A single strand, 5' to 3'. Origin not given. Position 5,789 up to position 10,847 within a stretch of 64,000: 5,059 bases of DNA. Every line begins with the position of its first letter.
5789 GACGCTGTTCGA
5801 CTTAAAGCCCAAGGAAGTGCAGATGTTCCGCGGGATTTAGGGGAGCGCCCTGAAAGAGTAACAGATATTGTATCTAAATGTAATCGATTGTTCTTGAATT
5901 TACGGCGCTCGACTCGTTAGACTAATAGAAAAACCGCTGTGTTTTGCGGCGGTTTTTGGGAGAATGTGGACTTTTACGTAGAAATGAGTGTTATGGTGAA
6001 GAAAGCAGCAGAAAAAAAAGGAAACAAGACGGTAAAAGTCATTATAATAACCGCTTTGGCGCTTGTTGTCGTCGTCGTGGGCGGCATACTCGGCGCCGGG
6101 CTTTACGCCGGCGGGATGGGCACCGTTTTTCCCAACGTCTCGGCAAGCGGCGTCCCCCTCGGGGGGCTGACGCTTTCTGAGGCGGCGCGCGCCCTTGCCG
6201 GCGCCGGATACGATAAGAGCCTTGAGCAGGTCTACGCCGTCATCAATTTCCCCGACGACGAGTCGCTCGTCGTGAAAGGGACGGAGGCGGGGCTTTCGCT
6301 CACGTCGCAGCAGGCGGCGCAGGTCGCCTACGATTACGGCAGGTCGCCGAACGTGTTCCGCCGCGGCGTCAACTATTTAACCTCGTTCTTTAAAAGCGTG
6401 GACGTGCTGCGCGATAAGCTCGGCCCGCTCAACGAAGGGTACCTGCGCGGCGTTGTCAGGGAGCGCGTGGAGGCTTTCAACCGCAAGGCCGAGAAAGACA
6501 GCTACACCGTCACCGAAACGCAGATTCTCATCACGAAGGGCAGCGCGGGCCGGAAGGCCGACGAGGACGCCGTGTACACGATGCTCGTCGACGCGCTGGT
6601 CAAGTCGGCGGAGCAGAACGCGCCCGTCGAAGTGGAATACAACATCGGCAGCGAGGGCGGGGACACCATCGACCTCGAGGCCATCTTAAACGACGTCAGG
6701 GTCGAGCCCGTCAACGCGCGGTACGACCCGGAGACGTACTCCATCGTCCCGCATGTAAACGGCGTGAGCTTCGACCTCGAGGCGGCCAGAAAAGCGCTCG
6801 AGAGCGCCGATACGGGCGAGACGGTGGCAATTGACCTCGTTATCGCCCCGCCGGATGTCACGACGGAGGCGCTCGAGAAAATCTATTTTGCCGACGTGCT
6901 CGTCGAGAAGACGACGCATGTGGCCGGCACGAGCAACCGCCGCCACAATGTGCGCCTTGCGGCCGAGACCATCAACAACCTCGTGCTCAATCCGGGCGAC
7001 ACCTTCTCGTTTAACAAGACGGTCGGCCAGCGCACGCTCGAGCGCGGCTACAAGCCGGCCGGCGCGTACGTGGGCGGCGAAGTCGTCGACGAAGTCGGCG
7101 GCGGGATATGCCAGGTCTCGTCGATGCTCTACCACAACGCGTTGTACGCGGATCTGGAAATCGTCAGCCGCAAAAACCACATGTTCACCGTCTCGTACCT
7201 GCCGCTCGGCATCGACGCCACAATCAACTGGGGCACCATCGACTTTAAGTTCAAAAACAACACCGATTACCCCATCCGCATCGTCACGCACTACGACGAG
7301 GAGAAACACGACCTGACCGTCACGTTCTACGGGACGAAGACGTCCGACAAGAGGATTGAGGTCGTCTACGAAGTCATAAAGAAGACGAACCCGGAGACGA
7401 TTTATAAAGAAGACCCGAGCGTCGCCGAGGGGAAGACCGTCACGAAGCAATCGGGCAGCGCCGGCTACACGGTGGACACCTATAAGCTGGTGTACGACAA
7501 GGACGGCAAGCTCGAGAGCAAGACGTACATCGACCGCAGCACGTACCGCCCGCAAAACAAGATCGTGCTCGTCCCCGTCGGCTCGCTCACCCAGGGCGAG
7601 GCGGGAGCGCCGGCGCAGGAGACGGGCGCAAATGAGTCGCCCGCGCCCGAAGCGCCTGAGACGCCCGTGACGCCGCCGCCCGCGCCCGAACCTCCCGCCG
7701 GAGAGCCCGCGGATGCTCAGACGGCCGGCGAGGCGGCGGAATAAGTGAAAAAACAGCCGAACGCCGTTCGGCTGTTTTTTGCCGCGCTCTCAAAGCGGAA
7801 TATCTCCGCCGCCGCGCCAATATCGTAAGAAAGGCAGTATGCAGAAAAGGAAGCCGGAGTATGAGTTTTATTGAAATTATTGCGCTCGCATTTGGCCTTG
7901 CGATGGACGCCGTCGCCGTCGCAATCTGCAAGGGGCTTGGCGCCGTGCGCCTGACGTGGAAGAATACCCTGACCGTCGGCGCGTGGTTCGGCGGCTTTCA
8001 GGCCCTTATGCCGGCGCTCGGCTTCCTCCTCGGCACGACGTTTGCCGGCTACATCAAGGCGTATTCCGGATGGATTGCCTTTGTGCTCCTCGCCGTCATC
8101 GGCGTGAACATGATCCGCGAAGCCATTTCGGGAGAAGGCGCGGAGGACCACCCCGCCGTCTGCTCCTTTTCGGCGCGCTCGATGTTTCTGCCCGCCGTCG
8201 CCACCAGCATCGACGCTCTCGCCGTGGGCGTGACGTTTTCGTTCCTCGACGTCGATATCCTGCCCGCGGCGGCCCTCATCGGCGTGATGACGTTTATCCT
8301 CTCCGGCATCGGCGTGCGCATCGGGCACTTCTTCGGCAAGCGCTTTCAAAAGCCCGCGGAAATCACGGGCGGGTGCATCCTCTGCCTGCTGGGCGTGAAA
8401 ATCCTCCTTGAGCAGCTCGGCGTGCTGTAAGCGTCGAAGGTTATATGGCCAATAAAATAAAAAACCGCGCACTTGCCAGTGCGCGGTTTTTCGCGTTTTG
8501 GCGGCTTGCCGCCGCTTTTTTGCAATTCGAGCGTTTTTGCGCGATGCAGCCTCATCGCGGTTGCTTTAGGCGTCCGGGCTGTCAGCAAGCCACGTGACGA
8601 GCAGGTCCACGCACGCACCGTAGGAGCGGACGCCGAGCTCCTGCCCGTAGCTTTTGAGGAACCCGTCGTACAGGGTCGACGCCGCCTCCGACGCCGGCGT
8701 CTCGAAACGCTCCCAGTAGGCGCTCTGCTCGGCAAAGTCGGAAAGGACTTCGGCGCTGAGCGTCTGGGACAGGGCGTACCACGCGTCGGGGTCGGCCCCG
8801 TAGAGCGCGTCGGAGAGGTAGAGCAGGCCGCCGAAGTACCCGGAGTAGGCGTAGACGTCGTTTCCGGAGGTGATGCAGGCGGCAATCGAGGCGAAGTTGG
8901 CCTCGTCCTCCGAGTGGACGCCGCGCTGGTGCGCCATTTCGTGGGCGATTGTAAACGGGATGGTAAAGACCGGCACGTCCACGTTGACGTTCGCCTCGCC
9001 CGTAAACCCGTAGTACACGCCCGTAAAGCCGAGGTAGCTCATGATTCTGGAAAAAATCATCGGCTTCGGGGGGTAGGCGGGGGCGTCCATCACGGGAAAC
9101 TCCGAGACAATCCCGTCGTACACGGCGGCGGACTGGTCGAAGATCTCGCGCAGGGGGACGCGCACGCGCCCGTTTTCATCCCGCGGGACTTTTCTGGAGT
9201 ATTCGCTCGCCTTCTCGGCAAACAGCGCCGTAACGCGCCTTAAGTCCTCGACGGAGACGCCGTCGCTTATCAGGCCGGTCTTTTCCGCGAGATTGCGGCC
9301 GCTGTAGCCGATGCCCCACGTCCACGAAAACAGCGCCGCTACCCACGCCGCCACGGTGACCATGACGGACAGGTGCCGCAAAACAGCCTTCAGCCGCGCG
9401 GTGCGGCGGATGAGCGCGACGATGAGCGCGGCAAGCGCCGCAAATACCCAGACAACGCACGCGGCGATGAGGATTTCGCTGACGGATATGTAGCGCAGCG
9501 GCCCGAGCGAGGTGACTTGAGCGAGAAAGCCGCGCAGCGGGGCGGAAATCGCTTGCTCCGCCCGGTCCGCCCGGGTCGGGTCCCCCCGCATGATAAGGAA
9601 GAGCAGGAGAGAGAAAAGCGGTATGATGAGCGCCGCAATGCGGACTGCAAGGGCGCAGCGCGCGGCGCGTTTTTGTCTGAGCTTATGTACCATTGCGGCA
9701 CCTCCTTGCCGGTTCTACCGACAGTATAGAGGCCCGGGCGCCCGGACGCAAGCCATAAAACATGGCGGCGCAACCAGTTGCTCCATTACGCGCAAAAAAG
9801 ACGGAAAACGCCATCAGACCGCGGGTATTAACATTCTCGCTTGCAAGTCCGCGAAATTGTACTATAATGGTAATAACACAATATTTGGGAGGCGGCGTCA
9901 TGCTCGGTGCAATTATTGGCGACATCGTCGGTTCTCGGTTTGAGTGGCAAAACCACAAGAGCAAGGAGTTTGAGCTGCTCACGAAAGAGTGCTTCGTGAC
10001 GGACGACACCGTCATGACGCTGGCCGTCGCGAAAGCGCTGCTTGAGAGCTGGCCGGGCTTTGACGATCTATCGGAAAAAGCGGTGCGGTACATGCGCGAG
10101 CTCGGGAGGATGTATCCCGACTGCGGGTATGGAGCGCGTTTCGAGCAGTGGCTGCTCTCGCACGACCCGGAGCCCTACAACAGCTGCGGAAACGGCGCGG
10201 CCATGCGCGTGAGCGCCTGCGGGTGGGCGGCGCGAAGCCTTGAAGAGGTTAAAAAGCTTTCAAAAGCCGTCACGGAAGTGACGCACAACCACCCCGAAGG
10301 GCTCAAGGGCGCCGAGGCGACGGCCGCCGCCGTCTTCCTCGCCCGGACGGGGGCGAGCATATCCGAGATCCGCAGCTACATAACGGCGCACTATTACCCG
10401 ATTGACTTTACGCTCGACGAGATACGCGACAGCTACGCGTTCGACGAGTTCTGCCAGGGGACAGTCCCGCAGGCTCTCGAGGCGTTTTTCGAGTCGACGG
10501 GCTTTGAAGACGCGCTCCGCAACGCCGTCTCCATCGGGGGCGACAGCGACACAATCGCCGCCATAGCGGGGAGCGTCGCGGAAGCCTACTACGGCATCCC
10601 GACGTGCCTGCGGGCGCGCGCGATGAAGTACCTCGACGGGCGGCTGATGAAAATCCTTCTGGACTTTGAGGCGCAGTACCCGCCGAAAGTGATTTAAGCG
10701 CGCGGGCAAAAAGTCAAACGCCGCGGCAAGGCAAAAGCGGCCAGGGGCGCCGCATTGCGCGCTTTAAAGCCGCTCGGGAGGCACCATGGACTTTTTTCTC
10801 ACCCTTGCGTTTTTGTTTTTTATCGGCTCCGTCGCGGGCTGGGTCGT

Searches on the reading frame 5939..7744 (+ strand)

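Call 41: search_protein_families(library=pfam, proteins=[window:5939-7744:+], max_evalue=0.00001)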
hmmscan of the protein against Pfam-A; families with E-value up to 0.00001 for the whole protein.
window:5939-7744:+ (601 aa): 3 families
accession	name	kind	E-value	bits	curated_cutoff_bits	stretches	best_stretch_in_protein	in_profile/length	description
PF04294.18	VanW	-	1.9e-51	173.4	27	1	333-462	1-128/130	VanW like protein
PF07501.17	G5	-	4.9e-11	43.2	23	1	481-545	8-72/75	G5 domain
PF12229.13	PG_binding_4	-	2.9e-07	31.1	22.1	0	115-225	6-113/117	Putative peptidoglycan binding domain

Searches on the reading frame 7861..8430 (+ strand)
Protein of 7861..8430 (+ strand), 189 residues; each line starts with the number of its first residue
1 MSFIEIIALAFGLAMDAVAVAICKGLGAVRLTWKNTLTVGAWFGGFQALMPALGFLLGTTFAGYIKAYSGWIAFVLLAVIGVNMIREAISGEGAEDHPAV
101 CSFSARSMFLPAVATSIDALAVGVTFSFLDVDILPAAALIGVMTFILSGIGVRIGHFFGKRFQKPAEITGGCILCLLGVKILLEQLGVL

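Call 41: search_protein_families(library=pfam, proteins=[window:7861-8430:+], max_evalue=0.00001)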
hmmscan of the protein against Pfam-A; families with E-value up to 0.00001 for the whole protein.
window:7861-8430:+ (189 aa): 1 family
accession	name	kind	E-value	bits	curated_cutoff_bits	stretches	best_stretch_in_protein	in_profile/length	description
PF02659.21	Mntp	-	2e-49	167.7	24.4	1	31-182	2-152/152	Putative manganese efflux pump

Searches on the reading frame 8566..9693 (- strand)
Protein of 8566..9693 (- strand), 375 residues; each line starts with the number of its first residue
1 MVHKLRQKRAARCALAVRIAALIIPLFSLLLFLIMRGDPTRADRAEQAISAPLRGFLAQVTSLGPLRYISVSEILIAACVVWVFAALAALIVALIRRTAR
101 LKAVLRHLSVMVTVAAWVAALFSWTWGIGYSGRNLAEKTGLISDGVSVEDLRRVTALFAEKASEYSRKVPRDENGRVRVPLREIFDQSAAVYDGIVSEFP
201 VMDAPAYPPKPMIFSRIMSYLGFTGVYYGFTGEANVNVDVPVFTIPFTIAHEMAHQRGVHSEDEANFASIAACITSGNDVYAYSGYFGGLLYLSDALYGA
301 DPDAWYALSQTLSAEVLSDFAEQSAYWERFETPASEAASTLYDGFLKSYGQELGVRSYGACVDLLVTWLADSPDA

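Call 41: search_protein_families(library=pfam, proteins=[window:8566-9693:-], max_evalue=0.00001)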
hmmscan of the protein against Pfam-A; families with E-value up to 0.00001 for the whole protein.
window:8566-9693:- (375 aa): 1 family
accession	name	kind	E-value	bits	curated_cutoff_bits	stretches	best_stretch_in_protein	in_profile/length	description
PF12725.13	DUF3810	-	1.1e-86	291.4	28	1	50-366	6-311/311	Protein of unknown function (DUF3810)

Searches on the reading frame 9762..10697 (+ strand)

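Call 9: search_protein_families(library=pfam, proteins=[window:9762-10697:+])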
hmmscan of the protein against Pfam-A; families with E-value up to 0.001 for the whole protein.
window:9762-10697:+ (311 aa): 1 family
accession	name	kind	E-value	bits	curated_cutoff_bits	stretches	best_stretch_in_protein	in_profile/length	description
PF03747.19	ADP_ribosyl_GH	-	1.3e-37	130.5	26.2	1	45-279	1-281/287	ADP-ribosylglycohydrolase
